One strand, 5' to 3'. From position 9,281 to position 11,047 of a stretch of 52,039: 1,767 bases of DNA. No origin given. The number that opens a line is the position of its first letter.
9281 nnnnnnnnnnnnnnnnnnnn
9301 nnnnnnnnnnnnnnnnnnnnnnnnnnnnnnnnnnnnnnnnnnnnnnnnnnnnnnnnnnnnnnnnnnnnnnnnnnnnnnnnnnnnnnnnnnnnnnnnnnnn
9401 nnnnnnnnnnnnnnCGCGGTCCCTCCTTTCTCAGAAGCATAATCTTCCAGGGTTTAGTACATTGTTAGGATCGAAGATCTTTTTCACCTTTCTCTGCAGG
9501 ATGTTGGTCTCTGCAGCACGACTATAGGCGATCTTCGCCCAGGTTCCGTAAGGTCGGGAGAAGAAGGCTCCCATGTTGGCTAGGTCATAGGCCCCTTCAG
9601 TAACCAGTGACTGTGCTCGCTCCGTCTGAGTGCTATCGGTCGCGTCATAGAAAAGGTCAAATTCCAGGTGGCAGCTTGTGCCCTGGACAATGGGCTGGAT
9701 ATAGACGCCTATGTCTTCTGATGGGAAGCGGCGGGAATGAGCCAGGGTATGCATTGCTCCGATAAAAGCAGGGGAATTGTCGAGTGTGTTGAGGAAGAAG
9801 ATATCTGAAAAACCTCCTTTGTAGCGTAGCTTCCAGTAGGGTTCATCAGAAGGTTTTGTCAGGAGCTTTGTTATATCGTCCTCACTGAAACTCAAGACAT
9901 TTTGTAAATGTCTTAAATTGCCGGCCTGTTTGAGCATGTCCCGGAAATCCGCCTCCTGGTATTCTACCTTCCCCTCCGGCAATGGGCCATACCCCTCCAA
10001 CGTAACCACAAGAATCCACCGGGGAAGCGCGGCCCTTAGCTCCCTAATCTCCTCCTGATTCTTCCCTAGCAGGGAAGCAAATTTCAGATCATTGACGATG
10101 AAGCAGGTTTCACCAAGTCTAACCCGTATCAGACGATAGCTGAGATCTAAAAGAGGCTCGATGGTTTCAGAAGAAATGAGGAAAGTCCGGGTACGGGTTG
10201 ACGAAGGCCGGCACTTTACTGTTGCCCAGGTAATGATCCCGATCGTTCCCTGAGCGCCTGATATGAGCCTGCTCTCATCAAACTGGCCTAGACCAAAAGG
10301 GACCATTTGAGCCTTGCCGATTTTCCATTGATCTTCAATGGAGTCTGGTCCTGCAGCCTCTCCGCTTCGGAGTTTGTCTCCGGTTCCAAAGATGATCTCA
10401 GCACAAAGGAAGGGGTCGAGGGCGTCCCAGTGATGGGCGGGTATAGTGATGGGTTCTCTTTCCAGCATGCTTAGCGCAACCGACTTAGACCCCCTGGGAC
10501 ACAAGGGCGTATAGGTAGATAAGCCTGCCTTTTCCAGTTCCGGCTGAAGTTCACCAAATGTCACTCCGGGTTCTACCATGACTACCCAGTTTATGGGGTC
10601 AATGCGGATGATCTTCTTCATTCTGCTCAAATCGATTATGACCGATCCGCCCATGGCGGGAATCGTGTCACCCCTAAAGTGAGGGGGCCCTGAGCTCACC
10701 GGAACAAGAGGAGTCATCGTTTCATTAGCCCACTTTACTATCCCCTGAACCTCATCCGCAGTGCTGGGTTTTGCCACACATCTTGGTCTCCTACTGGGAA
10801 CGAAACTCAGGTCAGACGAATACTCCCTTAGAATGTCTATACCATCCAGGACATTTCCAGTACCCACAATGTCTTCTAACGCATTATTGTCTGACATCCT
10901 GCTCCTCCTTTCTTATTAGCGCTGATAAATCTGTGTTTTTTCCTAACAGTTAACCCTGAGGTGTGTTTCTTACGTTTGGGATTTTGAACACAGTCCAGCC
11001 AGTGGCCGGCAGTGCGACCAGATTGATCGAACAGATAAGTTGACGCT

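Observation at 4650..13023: An aromatic-sensor (DmpR/XylR-type) sigma-54 activator controls a module of two flavoproteins, a CCG Fe-S protein and EtfAB: a candidate ETF-coupled, possibly confurcating, dehydrogenase for an aromatic substrate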

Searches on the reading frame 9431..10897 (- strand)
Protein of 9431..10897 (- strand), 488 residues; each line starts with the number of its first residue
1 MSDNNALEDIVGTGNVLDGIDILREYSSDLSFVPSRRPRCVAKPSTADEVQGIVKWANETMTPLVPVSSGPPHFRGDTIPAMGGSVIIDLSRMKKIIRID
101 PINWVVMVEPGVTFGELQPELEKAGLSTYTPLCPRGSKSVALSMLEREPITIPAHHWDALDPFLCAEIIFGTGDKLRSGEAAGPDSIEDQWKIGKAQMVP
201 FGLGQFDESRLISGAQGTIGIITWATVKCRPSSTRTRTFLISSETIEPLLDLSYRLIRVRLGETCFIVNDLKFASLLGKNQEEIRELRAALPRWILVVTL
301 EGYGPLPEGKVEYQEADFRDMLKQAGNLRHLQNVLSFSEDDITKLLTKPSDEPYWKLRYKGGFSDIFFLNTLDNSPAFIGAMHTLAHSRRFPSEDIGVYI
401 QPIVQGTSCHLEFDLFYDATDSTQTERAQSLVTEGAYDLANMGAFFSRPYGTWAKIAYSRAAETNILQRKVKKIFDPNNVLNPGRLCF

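Call 3: search_protein_families(library=pfam, proteins=[window:9431-10897:-], max_evalue=0.01)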
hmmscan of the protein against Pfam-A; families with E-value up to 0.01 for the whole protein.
window:9431-10897:- (488 aa): 2 families
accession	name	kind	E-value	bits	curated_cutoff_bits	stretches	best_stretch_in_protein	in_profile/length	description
PF01565.28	FAD_binding_4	-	4.3e-18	65.8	26.4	1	38-128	1-88/139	FAD binding domain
PF02913.24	FAD-oxidase_C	-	0.0016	18.7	21.2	1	458-485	220-247/248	FAD linked oxidases, C-terminal domain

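Call 7: search_protein_families(library=ncbifam, proteins=[window:9431-10897:-], max_evalue=0.001)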
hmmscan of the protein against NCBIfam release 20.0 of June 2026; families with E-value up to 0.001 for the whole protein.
window:9431-10897:- (488 aa): 6 families
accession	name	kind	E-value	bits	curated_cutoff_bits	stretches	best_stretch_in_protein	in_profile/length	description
TIGR00387.1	glcD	equivalog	1.7e-16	60.1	567.9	1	43-130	3-87/413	glycolate oxidase subunit GlcD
NF008439.0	PRK11282.1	equivalog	4.4e-11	42.2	284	0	206-247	147-188/358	glycolate oxidase subunit GlcE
NF008408.0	PRK11230.1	equivalog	1.8e-08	33.3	897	1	12-113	30-129/499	glycolate oxidase subunit GlcD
NF049975.1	2HglutDHaseYdiJ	equivalog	1.9e-07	29.2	1350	0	37-126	51-140/1018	D-2-hydroxyglutarate dehydrogenase YdiJ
TIGR01678.1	FAD_lactone_ox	subfamily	2.6e-06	26.6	396.8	1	37-128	14-101/438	sugar 1,4-lactone oxidase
TIGR01679.1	bact_FAD_ox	subfamily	0.00086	18.3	292.25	0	37-126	11-93/419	FAD-linked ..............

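Call 9: search_solved_structures(query=window:9431-10897:-, max_evalue=0.01)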
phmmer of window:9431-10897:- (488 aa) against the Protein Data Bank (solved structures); distinct sequences matched with E-value up to 0.01: 44.
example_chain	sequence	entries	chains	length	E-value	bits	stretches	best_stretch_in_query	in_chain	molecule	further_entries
1wve_A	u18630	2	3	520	4.3e-22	81.7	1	10-206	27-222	4-cresol dehydrogenase [hydroxylating] flavoprotein subunit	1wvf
1dii_A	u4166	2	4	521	4.3e-22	81.7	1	10-206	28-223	P-CRESOL METHYLHYDROXYLASE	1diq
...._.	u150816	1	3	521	1e-18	70.5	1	35-257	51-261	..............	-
8s7r_A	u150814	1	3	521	1.4e-18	70.1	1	35-257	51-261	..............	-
8s7s_A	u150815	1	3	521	1.8e-18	69.7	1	35-257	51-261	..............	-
8s7p_A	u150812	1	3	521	1.9e-18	69.7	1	35-257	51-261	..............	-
8s7n_A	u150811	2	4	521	1.9e-18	69.6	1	35-257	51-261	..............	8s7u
8s7w_A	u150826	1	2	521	2.6e-18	69.2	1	35-257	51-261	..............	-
8s7q_A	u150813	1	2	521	2.6e-18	69.2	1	35-257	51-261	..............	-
8bam_A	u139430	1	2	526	6.6e-17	64.5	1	8-254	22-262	Probable vanillyl-alcohol oxidase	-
7ywv_A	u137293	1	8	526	6.7e-17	64.5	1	8-254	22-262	Probable vanillyl-alcohol oxidase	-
5fxd_A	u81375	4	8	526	6.7e-17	64.5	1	8-254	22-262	PROBABLE VANILLYL-ALCOHOL OXIDASE | EUGENOL OXIDASE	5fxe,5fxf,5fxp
8bap_A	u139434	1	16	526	8.7e-17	64.2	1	8-254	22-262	Probable vanillyl-alcohol oxidase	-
7ywu_A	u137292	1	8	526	8.7e-17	64.2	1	8-254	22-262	Probable vanillyl-alcohol oxidase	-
9h8p_A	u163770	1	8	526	8.7e-17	64.1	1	8-254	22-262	Probable vanillyl-alcohol oxidase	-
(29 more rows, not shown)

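Call 46: search_solved_structures(query=A2, max_evalue=0.001, show_alignments=5)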
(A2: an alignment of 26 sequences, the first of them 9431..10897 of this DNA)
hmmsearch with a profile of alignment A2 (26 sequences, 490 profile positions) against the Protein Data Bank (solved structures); distinct sequences matched with E-value up to 0.001: 61 (the best 60 are shown).
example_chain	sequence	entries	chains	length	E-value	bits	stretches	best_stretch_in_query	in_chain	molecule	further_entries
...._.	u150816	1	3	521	2.2e-31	112.1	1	5-188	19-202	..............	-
8s7r_A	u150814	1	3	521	2.8e-31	111.7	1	5-188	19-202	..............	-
8s7s_A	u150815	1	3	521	5e-31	110.9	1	5-188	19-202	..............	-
8s7p_A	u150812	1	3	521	5e-31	110.9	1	5-188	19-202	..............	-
8s7w_A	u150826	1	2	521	5e-31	110.9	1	5-188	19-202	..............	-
8s7n_A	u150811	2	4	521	5.7e-31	110.7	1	5-188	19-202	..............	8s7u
8s7q_A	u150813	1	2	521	6e-31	110.6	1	5-188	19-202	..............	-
8bap_A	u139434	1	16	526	1.7e-30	109.2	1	5-254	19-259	Probable vanillyl-alcohol oxidase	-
7ywu_A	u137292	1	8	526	1.7e-30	109.1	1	5-254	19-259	Probable vanillyl-alcohol oxidase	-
8bam_A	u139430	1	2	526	1.8e-30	109.1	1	5-254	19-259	Probable vanillyl-alcohol oxidase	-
7ywv_A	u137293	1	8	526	1.9e-30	109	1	5-254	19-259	Probable vanillyl-alcohol oxidase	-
9h8p_A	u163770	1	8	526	2.9e-30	108.4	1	5-254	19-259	Probable vanillyl-alcohol oxidase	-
9h8q_A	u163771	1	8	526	3e-30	108.3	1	5-254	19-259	Probable vanillyl-alcohol oxidase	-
5fxd_A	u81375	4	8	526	3e-30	108.3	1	5-254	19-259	PROBABLE VANILLYL-ALCOHOL OXIDASE | EUGENOL OXIDASE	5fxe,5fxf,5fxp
9gj0_A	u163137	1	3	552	3.5e-30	108.1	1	5-254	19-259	Probable vanillyl-alcohol oxidase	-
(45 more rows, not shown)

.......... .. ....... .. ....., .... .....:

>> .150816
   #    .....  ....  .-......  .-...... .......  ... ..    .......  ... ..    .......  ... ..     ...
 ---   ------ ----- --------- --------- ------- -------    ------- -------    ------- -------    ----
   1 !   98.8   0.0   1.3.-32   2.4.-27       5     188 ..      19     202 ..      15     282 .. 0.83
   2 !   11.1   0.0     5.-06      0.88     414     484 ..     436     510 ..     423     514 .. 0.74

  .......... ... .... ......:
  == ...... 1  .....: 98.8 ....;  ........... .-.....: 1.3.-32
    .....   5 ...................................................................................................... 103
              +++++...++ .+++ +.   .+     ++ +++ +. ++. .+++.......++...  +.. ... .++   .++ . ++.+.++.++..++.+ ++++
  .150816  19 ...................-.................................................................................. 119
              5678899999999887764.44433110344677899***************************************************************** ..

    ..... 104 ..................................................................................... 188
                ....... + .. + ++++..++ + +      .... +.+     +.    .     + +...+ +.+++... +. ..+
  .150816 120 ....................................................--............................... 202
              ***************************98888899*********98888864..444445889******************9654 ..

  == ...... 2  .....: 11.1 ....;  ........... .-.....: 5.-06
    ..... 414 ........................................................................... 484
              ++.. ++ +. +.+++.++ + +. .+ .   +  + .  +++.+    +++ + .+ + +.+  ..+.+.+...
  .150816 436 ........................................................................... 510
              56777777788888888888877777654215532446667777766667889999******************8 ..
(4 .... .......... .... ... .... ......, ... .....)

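Call 59: list_cluster_members(proteins=[window:9431-10897:-, window:8140-9414:-, window:6527-8113:-, window:4650-5447:-, window:11407-13023:+, L043:31-1494:+, L043:1506-2789:+, L073:7184-8689:+, L026:7160-8689:+, L032:7145-8608:+])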
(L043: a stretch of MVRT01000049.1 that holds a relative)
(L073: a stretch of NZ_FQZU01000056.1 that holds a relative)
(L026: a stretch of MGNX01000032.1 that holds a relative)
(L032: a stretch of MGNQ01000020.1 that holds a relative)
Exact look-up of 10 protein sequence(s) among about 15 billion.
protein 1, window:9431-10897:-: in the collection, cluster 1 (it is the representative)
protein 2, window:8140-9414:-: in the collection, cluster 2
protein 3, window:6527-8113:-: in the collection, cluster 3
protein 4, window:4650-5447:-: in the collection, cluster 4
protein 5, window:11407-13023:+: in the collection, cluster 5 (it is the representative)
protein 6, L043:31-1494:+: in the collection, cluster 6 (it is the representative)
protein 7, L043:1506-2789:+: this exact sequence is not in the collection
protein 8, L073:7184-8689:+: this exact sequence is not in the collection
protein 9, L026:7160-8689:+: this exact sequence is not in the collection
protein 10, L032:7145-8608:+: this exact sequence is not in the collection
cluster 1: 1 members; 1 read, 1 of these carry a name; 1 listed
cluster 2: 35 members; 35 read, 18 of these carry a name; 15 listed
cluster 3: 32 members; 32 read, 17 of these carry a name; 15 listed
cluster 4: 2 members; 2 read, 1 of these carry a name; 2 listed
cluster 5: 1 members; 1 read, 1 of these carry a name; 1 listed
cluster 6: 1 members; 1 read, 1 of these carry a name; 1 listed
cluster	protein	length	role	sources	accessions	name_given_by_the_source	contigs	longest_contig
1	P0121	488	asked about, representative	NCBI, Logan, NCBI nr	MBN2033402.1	MAG: FAD-binding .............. [Deltaproteobacteria bacterium] | FAD-binding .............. [Deltaproteobacteria bacterium]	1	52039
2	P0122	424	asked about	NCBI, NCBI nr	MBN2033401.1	MAG: (Fe-S)-binding protein [Deltaproteobacteria bacterium] | (Fe-S)-binding protein [Deltaproteobacteria bacterium]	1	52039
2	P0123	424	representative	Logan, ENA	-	-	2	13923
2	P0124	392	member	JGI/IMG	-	Fe-S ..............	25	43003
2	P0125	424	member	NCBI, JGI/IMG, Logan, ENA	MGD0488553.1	MAG: (Fe-S)-binding protein [Syntrophorhabdales bacterium] | Fe-S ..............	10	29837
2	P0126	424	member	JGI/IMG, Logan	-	Fe-S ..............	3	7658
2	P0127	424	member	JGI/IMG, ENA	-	Fe-S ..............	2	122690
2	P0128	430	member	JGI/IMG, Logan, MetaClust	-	\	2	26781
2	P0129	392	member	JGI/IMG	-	Fe-S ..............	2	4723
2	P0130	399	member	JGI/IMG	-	Fe-S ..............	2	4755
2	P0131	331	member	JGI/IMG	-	Fe-S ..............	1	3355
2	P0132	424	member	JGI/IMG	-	Fe-S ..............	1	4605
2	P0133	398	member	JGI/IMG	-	Fe-S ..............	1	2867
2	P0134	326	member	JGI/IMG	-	Fe-S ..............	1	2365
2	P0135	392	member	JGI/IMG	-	Fe-S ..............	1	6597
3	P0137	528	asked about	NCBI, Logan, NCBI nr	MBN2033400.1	MAG: FAD-binding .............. [Deltaproteobacteria bacterium] | FAD-binding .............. [Deltaproteobacteria bacterium]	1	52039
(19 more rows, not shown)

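Call 66: find_homologous_proteins(query=window:9431-10897:-, max_evalue=0.00001)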
Query window:9431-10897:- (488 aa): 4399 proteins with E <= 0.00001 among 8000 candidates; the best 120 are listed.
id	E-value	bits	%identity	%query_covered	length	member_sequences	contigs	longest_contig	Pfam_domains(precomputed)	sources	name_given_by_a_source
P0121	0.0e+0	1122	100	100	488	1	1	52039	PF01565.29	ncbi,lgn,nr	ncbi:MAG: FAD-binding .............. [Deltaproteobacteria bacterium]|nr:FAD-binding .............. [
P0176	1.5e-286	969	85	100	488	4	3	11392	PF01565.29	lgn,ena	-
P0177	1.3e-279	946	84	100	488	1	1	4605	PF01565.29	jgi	jgi:FAD/FMN-containing dehydrogenase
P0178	2.4e-276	935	85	99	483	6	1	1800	PF01565.29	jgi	-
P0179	4.6e-274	928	90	92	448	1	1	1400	PF01565.29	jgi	jgi:FAD/FMN-containing dehydrogenase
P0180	3.6e-270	915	82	100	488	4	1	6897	PF01565.29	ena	-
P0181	1.2e-268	910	81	100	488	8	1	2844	PF01565.29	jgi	jgi:FAD/FMN-containing dehydrogenase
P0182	1.7e-253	860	76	100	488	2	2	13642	PF01565.29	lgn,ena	-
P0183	2.1e-248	843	75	100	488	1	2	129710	PF01565.29,PF02913.25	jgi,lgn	-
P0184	6.2e-246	835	73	100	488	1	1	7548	PF01565.29,PF02913.25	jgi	jgi:FAD/FMN-containing dehydrogenase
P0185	3.1e-245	833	73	100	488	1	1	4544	PF01565.29,PF02913.25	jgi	jgi:FAD/FMN-containing dehydrogenase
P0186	3.5e-245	832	76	100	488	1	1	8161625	PF01565.29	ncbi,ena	-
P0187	7.9e-245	831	74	99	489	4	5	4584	PF01565.29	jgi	jgi:FAD/FMN-containing dehydrogenase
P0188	1.5e-242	824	73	100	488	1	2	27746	PF01565.29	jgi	jgi:FAD/FMN-containing dehydrogenase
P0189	3.1e-242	823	73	99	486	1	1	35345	PF01565.29,PF02913.25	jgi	jgi:FAD/FMN-containing dehydrogenase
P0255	1.0e-205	702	64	100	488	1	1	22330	PF01565.29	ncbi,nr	ncbi:MAG: putative FAD-linked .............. [Syntrophorhabdus sp. PtaU1.Bin050]|nr:MAG: putative FA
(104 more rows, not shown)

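Call 73: predict_structure(alignment_id=A3)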
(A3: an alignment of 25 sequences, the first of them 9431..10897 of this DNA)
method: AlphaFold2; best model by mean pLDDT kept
length: 488 residues; sequences in the alignment: 25
mean_pLDDT: 74.1   pTM: 0.76
mean pLDDT of the five models: 74.1, 73.9, 73.7, 68.2, 67.6
residues with pLDDT >= 90: 133; 70-90: 197; 50-70: 62; < 50: 96
segments of 3 or more residues with pLDDT < 50: 31-33, 76-82, 150-161, 178-218, 461-488
pLDDT, mean of each block of 10 residues (from residue 1): 79 90 73 64 92 84 76 52 73 90 86 91 87 74 64 41 61 54 37 37 33 40 79 90 93 85 88 90 92 93 90 94 88 85 82 74 78 86 92 92 64 88 88 86 66 59 43 42 37
secondary structure, 60 per line:
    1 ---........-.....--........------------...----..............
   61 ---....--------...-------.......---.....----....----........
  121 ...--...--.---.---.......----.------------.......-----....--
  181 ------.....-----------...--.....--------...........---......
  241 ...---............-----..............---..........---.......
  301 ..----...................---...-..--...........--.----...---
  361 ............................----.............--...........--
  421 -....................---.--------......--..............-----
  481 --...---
elements in order: H4-11 H20-27 E40-42 H47-60 E64-67 E86-89 E96-100 E105-108 H114-123 E126-128 H140-145 E163-169 E175-178 H187-191 H208-212 E221-231 E235-243 H247-258 E264-269 H270-277 H281-290 E294-302 H307-325 E329-331 H339-347 E361-371 H372-388 E396-405 E408-418 H422-441 H454-459 H462-475

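Call 77: fold_search(model_id=the predicted structure, library=pdb)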
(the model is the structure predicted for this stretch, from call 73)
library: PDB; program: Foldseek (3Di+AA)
matches with E <= 10: 842; with E <= 0.001: 304
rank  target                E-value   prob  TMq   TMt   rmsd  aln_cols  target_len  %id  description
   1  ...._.                1.8e-29  1.00  0.77  0.73   4.5       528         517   19  Vanillyl-alcohol dehydrogenase from Marinicaulis flavus: P151N mutant (released 2025-01-15)
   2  8s7w_A                2.1e-29  1.00  0.76  0.72   4.7       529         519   19  Vanillyl-alcohol dehydrogenase from Marinicaulis flavus: P151V mutant (released 2025-01-15)
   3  8s7n_A                4.8e-29  1.00  0.77  0.73   4.6       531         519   19  Vanillyl-alcohol dehydrogenase from Marinicaulis flavus: P151L mutant bound to eugenol (released 2025-01-15)
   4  8s7s_A                4.8e-29  1.00  0.76  0.72   4.8       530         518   20  Vanillyl-alcohol dehydrogenase from Marinicaulis flavus: P151G mutant (released 2025-01-15)
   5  8s7p_C                1.3e-28  1.00  0.77  0.73   4.6       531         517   20  Vanillyl-alcohol dehydrogenase from Marinicaulis flavus (released 2025-01-15)
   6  8s7r_A                1.4e-28  1.00  0.78  0.74   4.5       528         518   19  Vanillyl-alcohol dehydrogenase from Marinicaulis flavus: P151T mutant (released 2025-01-15)
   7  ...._B                1.4e-28  1.00  0.77  0.73   4.6       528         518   19  Vanillyl-alcohol dehydrogenase from Marinicaulis flavus: P151N mutant (released 2025-01-15)
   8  8s7p_A                1.6e-28  1.00  0.78  0.74   4.5       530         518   19  Vanillyl-alcohol dehydrogenase from Marinicaulis flavus (released 2025-01-15)
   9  1dii_A                1.8e-28  1.00  0.80  0.76   4.4       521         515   21  CRYSTAL STRUCTURE OF P-CRESOL METHYLHYDROXYLASE AT 2.5 A RESOLUTION (released 1999-12-08)
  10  9ffk_A                2.6e-28  1.00  0.77  0.76   4.6       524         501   20  Vanillyl alcohol oxidase from Novosphingobium sp in complex with vanillyl alcohol (released 2025-01-15)
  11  9fge_A                7.2e-28  1.00  0.79  0.77   4.3       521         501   20  Vanillyl alcohol oxidase from Novosphingobium sp: T181D mutant in complex with vanillin (released 2025-01-15)
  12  9gov_A                9.1e-28  1.00  0.78  0.73   4.4       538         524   19  4-Allyl syringol oxidase from Streptomyces cavernae: complex with Propanol syringol (released 2025-02-05)
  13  8bam_A                2.5e-27  1.00  0.76  0.71   4.6       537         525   19  Eugenol Oxidase (EUGO) from Rhodococcus jostii RHA1, tenfold mutant active on propanol syringol (released 2023-10-25)
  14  7pbg_A                2.6e-27  1.00  0.77  0.72   4.6       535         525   19  4-ethylphenol oxidase from Gulosibacter chungangensis: native structure (released 2021-09-29)
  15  9h8q_A                2.8e-27  1.00  0.75  0.70   4.8       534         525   19  Eugenol Oxidase (EUGO) from Rhodococcus jostii RHA1, mutant DTT-T425G (released 2024-12-18)
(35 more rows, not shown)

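Call 90: find_encoding_contigs(protein=P0121, flank=1000, max_places=2)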
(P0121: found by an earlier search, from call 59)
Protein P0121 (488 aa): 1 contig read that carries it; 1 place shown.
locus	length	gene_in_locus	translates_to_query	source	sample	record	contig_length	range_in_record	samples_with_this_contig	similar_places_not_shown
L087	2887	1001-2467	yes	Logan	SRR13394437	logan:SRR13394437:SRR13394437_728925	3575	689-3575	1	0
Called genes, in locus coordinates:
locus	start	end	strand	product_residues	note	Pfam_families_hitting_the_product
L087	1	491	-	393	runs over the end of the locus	?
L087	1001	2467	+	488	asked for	PF01565:FAD_binding_4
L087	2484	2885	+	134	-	?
